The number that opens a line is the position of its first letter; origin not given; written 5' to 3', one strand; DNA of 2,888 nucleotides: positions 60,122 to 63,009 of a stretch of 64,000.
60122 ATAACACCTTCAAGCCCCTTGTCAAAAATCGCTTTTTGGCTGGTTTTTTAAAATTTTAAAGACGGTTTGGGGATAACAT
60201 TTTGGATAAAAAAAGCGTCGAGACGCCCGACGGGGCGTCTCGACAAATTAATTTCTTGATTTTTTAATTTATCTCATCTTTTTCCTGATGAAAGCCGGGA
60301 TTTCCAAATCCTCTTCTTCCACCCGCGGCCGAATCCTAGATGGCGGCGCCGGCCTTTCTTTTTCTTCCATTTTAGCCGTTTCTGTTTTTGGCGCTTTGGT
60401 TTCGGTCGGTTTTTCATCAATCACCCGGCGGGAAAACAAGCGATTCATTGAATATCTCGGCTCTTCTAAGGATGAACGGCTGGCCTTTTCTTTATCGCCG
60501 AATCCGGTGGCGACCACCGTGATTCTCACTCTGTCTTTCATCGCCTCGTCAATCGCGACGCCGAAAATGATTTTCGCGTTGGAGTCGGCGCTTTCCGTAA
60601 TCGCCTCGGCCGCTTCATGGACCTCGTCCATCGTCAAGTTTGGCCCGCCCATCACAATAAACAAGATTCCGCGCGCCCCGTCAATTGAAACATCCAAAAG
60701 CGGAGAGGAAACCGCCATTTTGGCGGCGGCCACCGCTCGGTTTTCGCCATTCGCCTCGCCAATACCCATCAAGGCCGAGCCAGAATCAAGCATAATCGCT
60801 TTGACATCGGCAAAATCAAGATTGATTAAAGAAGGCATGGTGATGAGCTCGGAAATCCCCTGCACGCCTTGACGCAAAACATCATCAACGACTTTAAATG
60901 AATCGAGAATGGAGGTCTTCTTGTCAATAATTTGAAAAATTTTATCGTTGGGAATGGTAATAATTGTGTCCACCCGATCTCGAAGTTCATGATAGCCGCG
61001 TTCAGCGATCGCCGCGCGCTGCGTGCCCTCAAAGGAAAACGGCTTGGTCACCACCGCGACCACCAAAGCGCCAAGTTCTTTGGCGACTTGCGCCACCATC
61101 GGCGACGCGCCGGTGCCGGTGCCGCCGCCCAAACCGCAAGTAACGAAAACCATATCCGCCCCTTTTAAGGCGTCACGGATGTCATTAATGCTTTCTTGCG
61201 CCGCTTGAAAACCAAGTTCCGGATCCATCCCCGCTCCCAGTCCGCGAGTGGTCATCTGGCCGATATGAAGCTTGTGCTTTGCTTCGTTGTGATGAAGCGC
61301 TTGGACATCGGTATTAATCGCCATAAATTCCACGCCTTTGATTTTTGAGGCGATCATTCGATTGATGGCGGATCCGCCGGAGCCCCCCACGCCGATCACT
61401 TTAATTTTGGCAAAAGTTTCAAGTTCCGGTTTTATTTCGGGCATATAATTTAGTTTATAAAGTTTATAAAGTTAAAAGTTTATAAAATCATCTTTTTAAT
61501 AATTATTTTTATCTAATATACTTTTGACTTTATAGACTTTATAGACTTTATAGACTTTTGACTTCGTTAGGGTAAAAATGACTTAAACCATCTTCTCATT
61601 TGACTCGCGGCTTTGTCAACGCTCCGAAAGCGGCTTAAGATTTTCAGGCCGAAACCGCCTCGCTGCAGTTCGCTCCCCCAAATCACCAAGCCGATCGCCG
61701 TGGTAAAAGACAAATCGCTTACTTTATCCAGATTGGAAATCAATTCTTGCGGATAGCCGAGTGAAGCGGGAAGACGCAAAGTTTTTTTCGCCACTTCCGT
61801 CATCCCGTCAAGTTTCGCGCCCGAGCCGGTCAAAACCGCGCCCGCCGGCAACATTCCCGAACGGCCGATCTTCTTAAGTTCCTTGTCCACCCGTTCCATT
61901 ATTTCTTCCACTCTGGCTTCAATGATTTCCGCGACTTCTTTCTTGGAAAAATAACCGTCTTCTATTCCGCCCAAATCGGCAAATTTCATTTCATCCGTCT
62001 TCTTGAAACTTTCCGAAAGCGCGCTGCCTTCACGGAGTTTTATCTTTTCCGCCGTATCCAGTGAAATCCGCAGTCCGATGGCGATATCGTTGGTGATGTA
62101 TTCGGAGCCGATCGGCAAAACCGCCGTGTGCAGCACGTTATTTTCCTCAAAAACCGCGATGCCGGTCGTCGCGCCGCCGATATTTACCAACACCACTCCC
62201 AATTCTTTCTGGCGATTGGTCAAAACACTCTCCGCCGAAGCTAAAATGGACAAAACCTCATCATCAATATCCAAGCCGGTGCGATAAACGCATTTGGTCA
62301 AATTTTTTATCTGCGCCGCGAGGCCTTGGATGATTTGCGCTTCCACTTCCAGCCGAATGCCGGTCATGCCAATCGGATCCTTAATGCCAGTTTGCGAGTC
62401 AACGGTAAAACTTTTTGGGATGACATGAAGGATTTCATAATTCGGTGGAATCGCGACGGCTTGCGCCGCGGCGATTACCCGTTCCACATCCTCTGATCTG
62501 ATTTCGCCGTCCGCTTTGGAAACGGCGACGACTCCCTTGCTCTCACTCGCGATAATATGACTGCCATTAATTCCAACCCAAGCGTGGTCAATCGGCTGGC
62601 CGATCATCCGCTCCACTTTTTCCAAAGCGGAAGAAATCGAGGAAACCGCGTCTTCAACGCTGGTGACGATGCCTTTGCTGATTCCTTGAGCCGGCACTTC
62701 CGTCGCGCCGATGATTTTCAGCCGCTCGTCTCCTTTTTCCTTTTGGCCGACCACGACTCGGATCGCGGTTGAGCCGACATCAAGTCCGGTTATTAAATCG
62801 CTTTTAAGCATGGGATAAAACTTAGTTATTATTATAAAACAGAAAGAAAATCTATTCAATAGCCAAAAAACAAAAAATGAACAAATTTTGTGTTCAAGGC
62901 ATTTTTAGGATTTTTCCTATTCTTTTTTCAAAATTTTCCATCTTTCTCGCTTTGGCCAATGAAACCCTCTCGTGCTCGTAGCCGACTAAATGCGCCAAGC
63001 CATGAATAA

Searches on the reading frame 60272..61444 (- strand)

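Call 58: search_protein_families(library=pfam, proteins=[window:60272-61444:-], max_evalue=0.001)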
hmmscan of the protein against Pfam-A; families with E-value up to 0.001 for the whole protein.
window:60272-61444:- (391 aa): 3 families
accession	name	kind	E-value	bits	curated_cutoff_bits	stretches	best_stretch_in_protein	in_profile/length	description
PF00091.31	Tubulin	-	1.4e-47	162.9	33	1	13-174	1-190/190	Tubulin/FtsZ family, GTPase domain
PF12327.13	FtsZ_C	-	7.6e-33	113.1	27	1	222-315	1-94/95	FtsZ family, C-terminal domain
PF13809.12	Tubulin_2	-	0.00074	19.3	27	0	16-56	2-52/356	Tubulin like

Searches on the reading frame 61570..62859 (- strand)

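Call 58: search_protein_families(library=pfam, proteins=[window:61570-62859:-], max_evalue=0.001)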
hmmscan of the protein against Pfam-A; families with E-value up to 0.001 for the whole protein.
window:61570-62859:- (430 aa): 4 families
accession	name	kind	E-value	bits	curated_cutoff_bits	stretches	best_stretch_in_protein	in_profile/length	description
PF14450.12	FtsA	-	1.8e-33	116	31.8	1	223-390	1-127/127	Cell division protein FtsA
PF02491.25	SHS2_FTSA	-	3.7e-29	101.4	25.4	1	99-177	1-78/79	SHS2 domain inserted in FTSA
PF06723.19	MreB_Mbl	-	6.7e-10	38.8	27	1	218-366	143-302/327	MreB/Mbl protein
PF11104.14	PilM_2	-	5.5e-08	32.5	27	1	208-277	168-237/340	Type IV pilus assembly protein PilM;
